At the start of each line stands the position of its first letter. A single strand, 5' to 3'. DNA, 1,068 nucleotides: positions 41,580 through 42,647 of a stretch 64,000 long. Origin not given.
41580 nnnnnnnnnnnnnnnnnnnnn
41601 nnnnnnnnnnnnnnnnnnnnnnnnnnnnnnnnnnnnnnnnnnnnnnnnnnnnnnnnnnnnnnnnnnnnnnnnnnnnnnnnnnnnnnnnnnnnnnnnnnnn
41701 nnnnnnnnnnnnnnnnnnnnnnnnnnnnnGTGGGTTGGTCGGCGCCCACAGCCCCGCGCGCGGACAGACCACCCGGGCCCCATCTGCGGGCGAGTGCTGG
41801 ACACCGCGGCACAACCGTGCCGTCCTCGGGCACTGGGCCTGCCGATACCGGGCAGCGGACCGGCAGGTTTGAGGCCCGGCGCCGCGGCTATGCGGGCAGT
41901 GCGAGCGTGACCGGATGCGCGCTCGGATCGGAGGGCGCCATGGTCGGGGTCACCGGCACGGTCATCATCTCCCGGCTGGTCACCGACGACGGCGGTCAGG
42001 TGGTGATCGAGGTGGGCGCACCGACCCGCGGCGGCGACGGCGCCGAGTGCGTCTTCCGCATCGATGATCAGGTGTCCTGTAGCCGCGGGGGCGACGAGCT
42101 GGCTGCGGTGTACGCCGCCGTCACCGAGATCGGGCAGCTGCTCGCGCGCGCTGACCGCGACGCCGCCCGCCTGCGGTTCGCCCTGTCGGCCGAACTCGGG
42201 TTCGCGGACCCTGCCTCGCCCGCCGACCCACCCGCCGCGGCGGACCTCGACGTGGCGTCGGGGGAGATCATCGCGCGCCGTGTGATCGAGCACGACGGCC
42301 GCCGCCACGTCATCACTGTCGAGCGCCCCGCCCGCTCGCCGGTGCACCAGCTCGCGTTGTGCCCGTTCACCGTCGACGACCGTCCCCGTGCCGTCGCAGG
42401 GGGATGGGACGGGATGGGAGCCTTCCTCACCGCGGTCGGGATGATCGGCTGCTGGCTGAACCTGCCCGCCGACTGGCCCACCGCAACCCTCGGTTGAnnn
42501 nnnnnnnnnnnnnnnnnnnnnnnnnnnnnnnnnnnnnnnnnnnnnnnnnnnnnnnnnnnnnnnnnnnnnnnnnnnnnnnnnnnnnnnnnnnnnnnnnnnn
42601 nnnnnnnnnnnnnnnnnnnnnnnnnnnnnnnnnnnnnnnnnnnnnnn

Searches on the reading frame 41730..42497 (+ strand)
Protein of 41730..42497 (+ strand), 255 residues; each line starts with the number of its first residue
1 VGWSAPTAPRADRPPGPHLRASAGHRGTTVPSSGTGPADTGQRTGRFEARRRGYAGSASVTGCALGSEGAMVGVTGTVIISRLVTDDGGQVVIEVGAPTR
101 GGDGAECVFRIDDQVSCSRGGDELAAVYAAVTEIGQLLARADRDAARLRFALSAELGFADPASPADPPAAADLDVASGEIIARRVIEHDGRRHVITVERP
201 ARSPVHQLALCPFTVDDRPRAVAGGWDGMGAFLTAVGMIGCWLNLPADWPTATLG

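Call 15: search_protein_families(library=pfam, max_evalue=0.0001, proteins=[window:41730-42497:+])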
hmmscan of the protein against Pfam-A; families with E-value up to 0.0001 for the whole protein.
window:41730-42497:+ (255 aa): 1 family
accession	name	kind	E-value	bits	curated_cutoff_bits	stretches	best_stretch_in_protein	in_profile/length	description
PF22302.1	DUF6968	-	8.2e-10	38.9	27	1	85-158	9-88/90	Domain of unknown function (DUF6968)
